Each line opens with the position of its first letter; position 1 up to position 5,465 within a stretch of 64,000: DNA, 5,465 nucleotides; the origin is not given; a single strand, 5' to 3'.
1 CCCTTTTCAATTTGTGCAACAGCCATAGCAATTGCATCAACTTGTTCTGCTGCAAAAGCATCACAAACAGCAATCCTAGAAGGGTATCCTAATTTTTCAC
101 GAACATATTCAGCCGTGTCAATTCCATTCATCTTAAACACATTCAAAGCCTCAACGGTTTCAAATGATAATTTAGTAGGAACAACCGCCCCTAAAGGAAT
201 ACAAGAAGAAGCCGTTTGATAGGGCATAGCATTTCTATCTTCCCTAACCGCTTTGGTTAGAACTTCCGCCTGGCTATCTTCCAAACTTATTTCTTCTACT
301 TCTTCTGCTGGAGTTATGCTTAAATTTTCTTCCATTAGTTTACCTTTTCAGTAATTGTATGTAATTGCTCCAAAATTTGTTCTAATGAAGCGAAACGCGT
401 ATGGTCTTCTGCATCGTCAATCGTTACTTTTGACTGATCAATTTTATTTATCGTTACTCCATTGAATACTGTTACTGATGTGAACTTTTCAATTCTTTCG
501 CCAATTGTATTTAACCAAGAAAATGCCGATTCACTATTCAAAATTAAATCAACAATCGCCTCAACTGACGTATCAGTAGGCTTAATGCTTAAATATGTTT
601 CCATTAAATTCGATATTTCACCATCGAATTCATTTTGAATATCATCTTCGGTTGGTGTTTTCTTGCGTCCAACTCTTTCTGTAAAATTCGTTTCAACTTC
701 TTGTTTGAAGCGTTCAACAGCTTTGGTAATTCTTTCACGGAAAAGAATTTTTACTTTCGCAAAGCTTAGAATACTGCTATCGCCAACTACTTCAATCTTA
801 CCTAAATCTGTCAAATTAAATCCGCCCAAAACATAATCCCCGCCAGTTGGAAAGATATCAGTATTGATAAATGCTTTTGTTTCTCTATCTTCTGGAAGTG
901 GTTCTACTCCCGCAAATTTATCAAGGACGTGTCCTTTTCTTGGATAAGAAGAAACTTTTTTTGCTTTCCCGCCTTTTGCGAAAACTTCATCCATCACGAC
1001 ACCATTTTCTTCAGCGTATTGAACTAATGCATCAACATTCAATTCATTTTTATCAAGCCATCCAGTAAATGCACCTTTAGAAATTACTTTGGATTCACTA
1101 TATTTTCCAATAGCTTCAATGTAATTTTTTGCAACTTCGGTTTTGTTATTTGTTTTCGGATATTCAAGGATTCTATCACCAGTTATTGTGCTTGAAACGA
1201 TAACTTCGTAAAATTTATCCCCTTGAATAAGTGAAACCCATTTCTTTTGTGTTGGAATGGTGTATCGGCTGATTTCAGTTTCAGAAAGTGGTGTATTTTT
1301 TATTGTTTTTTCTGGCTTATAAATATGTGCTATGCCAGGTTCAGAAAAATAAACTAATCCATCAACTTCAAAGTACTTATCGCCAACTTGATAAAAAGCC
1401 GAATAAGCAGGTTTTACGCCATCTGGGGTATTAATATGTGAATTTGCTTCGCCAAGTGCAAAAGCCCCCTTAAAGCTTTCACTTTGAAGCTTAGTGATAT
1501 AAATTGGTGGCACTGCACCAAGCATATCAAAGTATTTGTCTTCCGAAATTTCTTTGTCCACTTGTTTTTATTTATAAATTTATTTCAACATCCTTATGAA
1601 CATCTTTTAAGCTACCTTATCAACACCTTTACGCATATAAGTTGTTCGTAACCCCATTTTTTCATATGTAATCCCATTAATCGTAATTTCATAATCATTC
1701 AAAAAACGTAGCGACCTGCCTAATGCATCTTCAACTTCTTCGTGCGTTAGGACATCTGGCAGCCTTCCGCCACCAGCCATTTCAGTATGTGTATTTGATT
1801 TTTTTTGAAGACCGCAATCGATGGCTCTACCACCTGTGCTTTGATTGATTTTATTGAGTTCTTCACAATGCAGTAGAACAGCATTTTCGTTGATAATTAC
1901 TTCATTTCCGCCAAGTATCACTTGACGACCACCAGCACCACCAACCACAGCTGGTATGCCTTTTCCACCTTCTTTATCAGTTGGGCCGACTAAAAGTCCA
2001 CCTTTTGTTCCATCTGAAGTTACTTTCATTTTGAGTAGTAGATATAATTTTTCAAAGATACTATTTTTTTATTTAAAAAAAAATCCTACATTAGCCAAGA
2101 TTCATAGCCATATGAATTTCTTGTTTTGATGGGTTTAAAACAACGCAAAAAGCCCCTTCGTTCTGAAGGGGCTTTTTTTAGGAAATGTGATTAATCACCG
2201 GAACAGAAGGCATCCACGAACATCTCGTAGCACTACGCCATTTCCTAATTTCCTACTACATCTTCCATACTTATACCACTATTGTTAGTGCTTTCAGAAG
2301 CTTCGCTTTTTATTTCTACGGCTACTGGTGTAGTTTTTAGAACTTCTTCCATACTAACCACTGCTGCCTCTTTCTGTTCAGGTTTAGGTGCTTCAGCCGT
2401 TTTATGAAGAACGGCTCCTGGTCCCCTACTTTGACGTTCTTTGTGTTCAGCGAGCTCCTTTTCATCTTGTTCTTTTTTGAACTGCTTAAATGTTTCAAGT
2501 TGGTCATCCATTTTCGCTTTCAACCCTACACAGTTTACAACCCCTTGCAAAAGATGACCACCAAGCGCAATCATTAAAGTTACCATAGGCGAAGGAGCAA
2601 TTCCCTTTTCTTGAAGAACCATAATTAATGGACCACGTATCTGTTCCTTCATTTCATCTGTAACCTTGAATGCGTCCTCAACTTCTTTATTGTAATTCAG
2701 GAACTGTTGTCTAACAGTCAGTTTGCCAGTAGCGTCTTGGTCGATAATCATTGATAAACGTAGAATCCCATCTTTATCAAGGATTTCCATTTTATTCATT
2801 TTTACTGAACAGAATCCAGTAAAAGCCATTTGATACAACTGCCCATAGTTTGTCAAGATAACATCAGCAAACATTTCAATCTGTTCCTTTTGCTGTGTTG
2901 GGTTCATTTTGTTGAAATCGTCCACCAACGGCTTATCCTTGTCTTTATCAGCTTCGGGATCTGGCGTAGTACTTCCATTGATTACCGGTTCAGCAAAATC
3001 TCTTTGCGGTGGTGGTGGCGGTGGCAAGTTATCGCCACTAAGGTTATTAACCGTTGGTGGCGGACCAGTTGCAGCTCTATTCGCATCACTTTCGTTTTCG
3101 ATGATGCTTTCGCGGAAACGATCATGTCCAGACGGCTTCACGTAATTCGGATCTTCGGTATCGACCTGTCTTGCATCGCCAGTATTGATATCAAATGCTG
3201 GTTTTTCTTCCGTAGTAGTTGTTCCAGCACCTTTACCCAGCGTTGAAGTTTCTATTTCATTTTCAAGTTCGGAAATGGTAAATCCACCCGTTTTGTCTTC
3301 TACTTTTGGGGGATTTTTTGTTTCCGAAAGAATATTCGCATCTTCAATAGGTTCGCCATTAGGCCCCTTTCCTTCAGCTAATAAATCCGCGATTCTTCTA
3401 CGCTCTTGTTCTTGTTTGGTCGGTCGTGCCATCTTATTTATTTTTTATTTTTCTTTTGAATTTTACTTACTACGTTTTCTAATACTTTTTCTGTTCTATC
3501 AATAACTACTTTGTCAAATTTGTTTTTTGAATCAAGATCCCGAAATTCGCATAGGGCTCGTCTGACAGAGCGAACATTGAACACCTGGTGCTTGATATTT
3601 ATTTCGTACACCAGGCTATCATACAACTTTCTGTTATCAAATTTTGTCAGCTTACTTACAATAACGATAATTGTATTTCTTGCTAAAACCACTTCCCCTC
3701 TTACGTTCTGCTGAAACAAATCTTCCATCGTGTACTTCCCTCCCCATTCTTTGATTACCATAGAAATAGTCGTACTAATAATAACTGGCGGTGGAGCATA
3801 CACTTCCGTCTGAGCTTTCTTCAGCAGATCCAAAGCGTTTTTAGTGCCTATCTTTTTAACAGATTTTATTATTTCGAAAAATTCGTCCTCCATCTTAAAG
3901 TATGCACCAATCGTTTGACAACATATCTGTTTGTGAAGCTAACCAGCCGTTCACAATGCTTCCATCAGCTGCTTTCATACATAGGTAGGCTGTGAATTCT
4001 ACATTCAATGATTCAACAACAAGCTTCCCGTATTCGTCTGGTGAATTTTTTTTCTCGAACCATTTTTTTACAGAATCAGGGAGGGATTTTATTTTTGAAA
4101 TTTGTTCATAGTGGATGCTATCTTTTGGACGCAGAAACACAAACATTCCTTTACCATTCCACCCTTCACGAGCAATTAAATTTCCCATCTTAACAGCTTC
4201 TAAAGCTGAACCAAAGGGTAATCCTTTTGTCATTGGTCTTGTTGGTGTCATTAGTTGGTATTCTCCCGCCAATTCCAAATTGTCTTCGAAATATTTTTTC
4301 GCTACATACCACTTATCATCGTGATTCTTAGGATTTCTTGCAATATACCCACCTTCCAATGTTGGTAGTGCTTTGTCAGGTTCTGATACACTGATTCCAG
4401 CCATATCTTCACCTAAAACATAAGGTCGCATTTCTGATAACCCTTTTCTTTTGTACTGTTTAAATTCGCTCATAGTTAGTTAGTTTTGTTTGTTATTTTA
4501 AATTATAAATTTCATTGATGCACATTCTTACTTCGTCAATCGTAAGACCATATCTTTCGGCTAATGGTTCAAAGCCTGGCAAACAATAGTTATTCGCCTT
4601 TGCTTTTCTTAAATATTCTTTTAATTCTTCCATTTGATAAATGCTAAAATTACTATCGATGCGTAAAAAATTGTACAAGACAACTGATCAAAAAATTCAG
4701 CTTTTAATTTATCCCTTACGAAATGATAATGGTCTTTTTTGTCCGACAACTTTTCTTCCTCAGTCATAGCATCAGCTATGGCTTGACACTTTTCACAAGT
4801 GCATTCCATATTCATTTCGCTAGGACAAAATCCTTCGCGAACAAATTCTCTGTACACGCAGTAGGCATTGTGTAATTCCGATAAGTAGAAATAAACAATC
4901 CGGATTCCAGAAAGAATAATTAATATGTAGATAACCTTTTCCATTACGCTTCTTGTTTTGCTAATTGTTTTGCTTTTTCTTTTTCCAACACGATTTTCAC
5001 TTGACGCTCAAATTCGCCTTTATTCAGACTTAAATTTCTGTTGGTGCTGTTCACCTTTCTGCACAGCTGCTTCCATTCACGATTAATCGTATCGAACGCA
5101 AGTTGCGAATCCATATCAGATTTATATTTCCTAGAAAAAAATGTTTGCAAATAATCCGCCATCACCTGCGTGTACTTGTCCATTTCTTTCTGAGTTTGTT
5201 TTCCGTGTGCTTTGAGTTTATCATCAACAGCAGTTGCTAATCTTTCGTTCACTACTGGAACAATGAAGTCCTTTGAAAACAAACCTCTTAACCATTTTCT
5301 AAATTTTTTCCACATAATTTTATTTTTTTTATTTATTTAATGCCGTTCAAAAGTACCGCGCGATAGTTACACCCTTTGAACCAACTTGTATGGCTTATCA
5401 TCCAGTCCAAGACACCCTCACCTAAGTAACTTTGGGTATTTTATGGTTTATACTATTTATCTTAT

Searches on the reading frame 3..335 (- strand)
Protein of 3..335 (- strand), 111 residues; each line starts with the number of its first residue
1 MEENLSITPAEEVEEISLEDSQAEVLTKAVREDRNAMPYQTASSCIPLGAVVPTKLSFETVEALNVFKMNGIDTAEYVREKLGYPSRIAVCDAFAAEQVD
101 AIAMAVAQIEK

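Call 78: search_protein_families(library=pfam, alignment_id=A8, max_evalue=0.0001)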
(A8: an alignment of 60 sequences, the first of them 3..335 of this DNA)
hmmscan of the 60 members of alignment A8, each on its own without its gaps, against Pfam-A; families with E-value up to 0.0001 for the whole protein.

A. member 1, window:3-335:- (111 aa): 0 families

B. families by the number of members that match (of 60 scanned): 13 families
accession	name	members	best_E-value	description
PF00145.23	DNA_methylase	1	1.7e-36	C-5 cytosine-specific DNA methylase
PF11195.14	Tad2-like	1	1.9e-22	Thoeris anti-defense 2-like domain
PF13524.12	Glyco_trans_1_2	1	2.9e-21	Glycosyl transferase-like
PF00589.27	Phage_integrase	1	3.4e-18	Phage integrase family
PF07460.16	NUMOD3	1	2.1e-15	NUMOD3 motif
PF20137.4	DUF6527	1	8.4e-14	Family of unknown function (DUF6527)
PF02810.21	SEC-C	1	2.1e-08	SEC-C motif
PF01145.31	Band_7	1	4.8e-07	SPFH domain / Band 7 family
PF13328.12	HD_4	1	7.3e-07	HD domain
PF22083.2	I-HmuI_NUMOD-like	1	1.1e-05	DNA endonuclease I-HmuI-like, NUMOD-like domain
PF24729.2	Acb2_Tad1_hairpin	1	1.5e-05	Acb2/Tad1, hairpin domain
PF02899.23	Phage_int_SAM_1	1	2.6e-05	Phage integrase, N-terminal SAM-like domain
PF01166.23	TSC22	1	6.3e-05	TSC-22/dip/bun family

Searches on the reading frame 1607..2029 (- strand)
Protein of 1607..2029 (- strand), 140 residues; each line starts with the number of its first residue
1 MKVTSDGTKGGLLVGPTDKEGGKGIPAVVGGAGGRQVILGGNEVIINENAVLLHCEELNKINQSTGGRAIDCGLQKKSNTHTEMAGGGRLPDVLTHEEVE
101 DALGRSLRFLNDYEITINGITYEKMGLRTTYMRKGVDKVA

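Call 37: search_protein_families(library=pfam, proteins=[window:1607-2029:-], max_evalue=0.05)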
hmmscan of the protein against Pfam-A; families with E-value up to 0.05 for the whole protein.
window:1607-2029:- (140 aa): 0 families

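Call 94: find_encoding_contigs(protein=window:1607-2029:-, flank=10000, max_places=3)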
Protein window:1607-2029:- (140 aa): 5 contigs read that carry it; 3 places shown.
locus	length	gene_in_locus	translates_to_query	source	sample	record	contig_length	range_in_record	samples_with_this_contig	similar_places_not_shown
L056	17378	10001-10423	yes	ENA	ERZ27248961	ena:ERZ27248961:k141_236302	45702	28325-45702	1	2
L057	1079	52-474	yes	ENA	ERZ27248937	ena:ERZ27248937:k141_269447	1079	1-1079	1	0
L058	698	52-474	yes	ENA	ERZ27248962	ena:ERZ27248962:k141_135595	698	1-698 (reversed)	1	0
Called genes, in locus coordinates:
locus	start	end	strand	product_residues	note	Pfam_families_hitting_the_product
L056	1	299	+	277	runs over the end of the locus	-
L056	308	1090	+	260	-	-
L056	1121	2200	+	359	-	PF13524:Glyco_trans_1_2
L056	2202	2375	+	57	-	-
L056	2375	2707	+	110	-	-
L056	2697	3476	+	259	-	-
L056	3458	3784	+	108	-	-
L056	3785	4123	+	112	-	-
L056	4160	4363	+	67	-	-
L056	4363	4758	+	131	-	-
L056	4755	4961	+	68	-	-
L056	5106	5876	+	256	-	-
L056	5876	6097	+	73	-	-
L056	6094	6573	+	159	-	-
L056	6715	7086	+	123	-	-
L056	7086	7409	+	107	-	-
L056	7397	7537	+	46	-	-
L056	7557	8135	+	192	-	PF11195:Tad2-like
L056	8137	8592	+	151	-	-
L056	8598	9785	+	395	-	-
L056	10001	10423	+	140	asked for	-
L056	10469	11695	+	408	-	-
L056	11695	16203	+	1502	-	PF13872:AAA_34, PF13871:Helicase_C_4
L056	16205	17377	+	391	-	?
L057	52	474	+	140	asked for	-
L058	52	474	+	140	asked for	-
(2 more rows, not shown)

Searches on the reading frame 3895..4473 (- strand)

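Call 7: search_protein_families(library=phrogs, proteins=[window:3895-4473:-], max_evalue=0.01)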
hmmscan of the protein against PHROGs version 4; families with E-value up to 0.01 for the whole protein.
window:3895-4473:- (192 aa): 3 families
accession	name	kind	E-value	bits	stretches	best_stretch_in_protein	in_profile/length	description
phrog_1048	-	unknown function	5.8e-24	86.2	1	76-191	101-193/211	-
phrog_872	-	unknown function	4.4e-23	83.1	1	26-191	51-170/172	-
phrog_30130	-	unknown function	8.6e-05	22.9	1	87-120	178-211/262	-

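Call 37: search_protein_families(library=pfam, proteins=[window:3895-4473:-], max_evalue=0.05)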
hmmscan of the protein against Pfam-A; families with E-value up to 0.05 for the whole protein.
window:3895-4473:- (192 aa): 1 family
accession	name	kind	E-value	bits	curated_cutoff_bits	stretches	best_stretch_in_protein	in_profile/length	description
PF11195.14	Tad2-like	-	1.9e-22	80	25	1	87-191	3-72/73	Thoeris anti-defense 2-like domain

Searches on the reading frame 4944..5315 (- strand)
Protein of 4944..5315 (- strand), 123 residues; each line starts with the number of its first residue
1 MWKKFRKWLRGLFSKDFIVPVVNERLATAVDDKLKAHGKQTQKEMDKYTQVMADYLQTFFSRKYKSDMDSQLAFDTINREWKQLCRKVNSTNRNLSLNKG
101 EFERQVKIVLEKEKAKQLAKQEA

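Call 37: search_protein_families(library=pfam, proteins=[window:4944-5315:-], max_evalue=0.05)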
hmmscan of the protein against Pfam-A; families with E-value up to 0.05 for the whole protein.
window:4944-5315:- (123 aa): 1 family
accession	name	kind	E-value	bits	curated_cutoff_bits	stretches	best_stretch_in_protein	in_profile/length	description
PF06295.17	ZapG-like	-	0.039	14.4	33.5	0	31-117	26-101/123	Z-ring associated protein G-like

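Call 104: search_protein_families(library=pfam, proteins=[window:4944-5315:-], max_evalue=1)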
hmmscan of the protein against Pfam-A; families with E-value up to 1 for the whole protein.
window:4944-5315:- (123 aa): 1 family
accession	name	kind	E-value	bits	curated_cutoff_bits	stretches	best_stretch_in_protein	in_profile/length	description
PF06295.17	ZapG-like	-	0.039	14.4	33.5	1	31-117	26-101/123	Z-ring associated protein G-like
